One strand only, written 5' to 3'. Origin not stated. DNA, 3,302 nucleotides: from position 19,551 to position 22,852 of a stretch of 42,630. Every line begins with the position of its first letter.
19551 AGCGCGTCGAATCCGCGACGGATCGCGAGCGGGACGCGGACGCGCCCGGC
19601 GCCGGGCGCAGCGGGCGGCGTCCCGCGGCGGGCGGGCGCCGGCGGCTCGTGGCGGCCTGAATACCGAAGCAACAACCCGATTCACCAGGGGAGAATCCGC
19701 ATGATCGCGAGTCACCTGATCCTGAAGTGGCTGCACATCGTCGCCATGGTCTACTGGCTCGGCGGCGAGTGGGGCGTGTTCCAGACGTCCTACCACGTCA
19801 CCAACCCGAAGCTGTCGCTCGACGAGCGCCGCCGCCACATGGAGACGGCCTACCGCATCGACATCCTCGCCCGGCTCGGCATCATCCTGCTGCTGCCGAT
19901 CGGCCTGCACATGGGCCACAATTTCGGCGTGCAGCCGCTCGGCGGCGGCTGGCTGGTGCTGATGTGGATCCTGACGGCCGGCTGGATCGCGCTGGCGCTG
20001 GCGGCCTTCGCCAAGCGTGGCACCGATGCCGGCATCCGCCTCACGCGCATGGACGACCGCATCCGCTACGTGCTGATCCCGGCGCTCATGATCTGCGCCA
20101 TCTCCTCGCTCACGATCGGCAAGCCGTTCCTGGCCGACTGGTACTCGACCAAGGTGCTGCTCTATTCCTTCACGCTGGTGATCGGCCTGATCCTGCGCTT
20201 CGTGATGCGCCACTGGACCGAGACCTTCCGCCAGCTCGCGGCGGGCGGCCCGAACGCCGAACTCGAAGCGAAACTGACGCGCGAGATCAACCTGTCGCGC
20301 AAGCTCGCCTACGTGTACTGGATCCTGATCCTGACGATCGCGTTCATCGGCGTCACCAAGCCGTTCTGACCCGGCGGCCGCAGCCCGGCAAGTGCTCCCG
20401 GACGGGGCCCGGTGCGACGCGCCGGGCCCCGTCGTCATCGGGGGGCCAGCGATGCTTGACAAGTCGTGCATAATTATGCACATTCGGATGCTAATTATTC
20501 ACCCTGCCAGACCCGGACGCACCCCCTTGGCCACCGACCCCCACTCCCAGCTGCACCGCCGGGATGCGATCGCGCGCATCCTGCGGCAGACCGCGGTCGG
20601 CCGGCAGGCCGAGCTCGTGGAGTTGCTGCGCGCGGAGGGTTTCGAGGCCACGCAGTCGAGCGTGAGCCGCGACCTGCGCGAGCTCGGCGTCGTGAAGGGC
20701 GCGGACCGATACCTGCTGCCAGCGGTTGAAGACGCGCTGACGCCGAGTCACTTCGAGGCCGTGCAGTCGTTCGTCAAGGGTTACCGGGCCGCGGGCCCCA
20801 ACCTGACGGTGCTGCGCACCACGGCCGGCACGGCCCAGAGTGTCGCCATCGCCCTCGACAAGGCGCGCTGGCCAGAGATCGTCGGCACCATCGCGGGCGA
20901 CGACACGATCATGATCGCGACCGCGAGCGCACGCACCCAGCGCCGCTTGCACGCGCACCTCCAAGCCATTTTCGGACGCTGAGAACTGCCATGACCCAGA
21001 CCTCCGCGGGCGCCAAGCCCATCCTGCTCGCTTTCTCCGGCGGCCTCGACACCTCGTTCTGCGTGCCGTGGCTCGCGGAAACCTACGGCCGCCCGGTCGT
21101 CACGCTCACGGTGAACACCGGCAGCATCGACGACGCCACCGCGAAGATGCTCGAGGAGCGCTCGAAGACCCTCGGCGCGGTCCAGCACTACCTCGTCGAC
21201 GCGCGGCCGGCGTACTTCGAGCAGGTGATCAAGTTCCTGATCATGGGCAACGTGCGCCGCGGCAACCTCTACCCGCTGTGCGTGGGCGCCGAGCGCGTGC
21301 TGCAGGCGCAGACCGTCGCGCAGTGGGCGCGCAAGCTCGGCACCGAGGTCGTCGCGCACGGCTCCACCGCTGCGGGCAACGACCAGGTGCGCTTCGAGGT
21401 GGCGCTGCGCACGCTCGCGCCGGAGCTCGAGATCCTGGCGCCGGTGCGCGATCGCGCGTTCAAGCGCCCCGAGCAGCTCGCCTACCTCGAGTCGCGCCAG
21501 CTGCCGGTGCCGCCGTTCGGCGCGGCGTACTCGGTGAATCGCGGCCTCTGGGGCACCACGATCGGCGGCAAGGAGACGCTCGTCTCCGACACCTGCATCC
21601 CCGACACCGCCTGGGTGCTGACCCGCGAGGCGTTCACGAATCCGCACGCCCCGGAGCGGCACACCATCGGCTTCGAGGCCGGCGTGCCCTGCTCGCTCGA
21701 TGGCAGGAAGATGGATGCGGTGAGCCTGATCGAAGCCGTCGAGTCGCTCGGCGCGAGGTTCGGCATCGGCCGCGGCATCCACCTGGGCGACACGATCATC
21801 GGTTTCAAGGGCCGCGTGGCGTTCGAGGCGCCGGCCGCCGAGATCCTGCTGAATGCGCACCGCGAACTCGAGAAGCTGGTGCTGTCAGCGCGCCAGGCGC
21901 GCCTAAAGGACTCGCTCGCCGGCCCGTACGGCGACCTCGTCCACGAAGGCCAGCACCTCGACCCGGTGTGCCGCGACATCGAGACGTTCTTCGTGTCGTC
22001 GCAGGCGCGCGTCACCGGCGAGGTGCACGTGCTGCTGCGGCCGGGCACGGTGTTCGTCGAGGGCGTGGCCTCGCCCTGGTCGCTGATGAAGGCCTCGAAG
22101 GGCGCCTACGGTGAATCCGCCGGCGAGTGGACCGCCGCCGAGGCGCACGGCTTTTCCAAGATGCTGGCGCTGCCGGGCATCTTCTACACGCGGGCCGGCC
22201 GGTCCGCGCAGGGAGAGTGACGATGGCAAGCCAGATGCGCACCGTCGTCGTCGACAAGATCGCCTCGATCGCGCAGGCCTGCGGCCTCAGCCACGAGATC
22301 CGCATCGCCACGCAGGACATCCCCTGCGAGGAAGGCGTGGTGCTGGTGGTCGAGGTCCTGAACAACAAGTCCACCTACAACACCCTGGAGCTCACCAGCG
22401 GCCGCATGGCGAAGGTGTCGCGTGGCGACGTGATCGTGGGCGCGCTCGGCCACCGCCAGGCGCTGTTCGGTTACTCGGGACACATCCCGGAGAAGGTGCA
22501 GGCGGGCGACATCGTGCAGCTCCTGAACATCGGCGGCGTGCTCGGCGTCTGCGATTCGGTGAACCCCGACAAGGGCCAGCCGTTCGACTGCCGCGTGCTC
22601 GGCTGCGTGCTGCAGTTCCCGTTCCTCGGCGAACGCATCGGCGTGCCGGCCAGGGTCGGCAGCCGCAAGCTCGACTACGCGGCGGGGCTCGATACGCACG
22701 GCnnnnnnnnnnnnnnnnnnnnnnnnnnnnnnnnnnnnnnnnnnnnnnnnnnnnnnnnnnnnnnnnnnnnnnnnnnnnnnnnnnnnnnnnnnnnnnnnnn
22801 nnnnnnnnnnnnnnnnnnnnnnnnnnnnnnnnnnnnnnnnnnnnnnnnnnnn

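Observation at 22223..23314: Unassignable P-loop protein translationally coupled inside the arginine operon: candidate missing acylation or deacylation enzyme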

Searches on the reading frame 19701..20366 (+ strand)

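Call 51: search_protein_families(library=pfam, proteins=[window:19701-20366:+], max_evalue=0.001)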
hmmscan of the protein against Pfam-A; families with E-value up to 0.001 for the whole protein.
window:19701-20366:+ (222 aa): 1 family
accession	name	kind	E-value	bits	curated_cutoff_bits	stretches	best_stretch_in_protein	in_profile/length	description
PF10027.14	DUF2269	-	6.1e-07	30.1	28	0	7-91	2-85/150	Predicted integral membrane protein (DUF2269)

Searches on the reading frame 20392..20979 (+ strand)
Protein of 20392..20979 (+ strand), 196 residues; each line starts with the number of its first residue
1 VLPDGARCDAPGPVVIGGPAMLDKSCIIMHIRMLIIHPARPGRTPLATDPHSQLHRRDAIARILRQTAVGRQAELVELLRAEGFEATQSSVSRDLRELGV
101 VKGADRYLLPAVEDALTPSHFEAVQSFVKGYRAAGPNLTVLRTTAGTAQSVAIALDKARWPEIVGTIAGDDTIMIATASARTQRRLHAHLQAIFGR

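Call 4: search_protein_families(library=pfam, proteins=[window:20392-20979:+], max_evalue=0.01)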
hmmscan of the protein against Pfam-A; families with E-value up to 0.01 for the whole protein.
window:20392-20979:+ (196 aa): 2 families
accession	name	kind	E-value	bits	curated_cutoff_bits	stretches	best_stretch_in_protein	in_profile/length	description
PF02863.23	Arg_repressor_C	-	5e-19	68.3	25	1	137-191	13-67/68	Arginine repressor, C-terminal domain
PF01316.27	Arg_repressor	-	4.3e-15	55.7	27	1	54-103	4-53/70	Arginine repressor, DNA binding domain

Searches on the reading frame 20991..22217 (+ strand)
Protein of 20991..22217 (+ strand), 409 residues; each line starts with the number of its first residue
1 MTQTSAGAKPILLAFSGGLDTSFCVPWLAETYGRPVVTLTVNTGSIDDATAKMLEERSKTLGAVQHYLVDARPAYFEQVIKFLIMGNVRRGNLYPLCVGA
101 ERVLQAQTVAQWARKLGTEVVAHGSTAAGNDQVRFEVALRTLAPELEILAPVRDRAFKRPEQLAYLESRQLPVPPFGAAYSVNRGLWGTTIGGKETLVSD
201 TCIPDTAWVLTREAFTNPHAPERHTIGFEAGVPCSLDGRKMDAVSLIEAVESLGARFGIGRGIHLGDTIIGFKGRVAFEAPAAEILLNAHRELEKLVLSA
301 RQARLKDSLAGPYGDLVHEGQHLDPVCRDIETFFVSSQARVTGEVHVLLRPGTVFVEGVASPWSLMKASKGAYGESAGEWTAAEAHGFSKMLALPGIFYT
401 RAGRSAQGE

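Call 4: search_protein_families(library=pfam, proteins=[window:20991-22217:+], max_evalue=0.01)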
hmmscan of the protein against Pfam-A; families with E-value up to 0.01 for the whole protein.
window:20991-22217:+ (409 aa): 2 families
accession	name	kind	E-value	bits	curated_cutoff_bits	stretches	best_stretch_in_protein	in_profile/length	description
PF20979.2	Arginosuc_syn_C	-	4.7e-42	144.5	27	1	180-395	1-215/219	Arginosuccinate synthase C-terminal domain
PF00764.25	Arginosuc_synth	-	1.3e-39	136.3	27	1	11-172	2-162/162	Arginosuccinate synthase N-terminal HUP domain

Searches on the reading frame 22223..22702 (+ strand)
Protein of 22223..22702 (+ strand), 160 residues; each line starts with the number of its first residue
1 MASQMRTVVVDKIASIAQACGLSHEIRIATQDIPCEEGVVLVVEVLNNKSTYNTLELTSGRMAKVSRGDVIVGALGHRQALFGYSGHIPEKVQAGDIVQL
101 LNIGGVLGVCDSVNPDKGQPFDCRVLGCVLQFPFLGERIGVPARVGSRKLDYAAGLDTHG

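Call 67: predict_structure(alignment_id=A4)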
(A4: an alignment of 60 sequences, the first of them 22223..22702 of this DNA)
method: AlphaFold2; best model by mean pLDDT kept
length: 160 residues; sequences in the alignment: 60
mean_pLDDT: 87.4   pTM: 0.83
mean pLDDT of the five models: 87.4, 86.8, 85.6, 85.4, 85.4
residues with pLDDT >= 90: 105; 70-90: 31; 50-70: 20; < 50: 4
segments of 3 or more residues with pLDDT < 50: none
pLDDT, mean of each block of 10 residues (from residue 1): 79 94 93 93 95 92 97 90 84 96 95 84 97 75 73 60
secondary structure, 60 per line:
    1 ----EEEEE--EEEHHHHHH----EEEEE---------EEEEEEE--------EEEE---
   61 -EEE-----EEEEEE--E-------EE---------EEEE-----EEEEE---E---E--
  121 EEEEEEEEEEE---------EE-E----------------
elements in order: E5-9 E12-14 H15-20 E25-29 E39-45 E54-57 E62-64 E70-75 E97-100 E106-110 E121-131

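Call 70: fold_search(model_id=the predicted structure, library=pdb)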
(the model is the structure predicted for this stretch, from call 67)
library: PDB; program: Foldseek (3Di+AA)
matches with E <= 10: 242; with E <= 0.001: 0
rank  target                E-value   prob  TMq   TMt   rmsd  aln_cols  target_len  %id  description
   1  8hku_AL2P             6.4e-01  0.03  0.13  0.10  17.6       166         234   10  Cryo-EM Structures and Translocation Mechanism of Crenarchaeota Ribosome (released 2023-08-16)
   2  8x0u_B                6.7e-01  0.14  0.24  0.22   9.0       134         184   13  Crystal structure of cupin-like fold protein StrC from Stachybotrys sp.g12 (released 2024-09-11)
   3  5kds_A                7.5e-01  0.06  0.20  0.08  17.8       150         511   17  ZmpB metallopeptidase in complex with an O-glycopeptide (a2,6-sialylated core-3 pentapeptide). (released 2017-01-11)
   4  3myw_A                7.9e-01  0.08  0.20  0.15  13.7       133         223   11  The Bowman-Birk type inhibitor from mung bean in ternary complex with porcine trypsin (released 2010-12-29)
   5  5kdj_A                8.3e-01  0.06  0.20  0.08  17.8       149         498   15  ZmpB metallopeptidase from Clostridium perfringens (released 2017-01-11)
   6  3on7_B                8.3e-01  0.04  0.16  0.10  15.7       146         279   10  Crystal structure of a Putative oxygenase (SO_2589) from Shewanella oneidensis at 2.20 A resolution (released 2010-09-15)
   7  6rqh_G                9.8e-01  0.02  0.13  0.11  19.2       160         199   10  RNA Polymerase I Closed Conformation 1 (CC1) (released 2019-12-11)
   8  6skf_BC               1.2e+00  0.03  0.14  0.11  17.9       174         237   15  Cryo-EM Structure of T. kodakarensis 70S ribosome (released 2020-07-29)
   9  5v7q_C                1.2e+00  0.03  0.13  0.10  14.7       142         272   14  Cryo-EM structure of the large ribosomal subunit from Mycobacterium tuberculosis bound with a potent linezolid analog (released 2017-09-20)
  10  8xlk_E                1.2e+00  0.03  0.13  0.16  16.3       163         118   11  Structure of native tri-heteromeric GluN1-GluN2A-GluN2B NMDA receptor in rat cortex and hippocampus (released 2025-02-05)
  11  5kdj_B                1.3e+00  0.04  0.20  0.08  18.0       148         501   15  ZmpB metallopeptidase from Clostridium perfringens (released 2017-01-11)
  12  8x0u_C                1.5e+00  0.10  0.24  0.22   9.9       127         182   12  Crystal structure of cupin-like fold protein StrC from Stachybotrys sp.g12 (released 2024-09-11)
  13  8x0u_I                1.5e+00  0.08  0.23  0.21   9.7       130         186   12  Crystal structure of cupin-like fold protein StrC from Stachybotrys sp.g12 (released 2024-09-11)
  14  8x0v_A                1.6e+00  0.08  0.23  0.20  10.2       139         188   13  Crystal structure of cupin-like fold protein StrC in complex with substrate analogue from Stachybotrys sp.g12 (released 2024-09-11)
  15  8x0v_F                1.7e+00  0.08  0.23  0.21   9.9       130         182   13  Crystal structure of cupin-like fold protein StrC in complex with substrate analogue from Stachybotrys sp.g12 (released 2024-09-11)
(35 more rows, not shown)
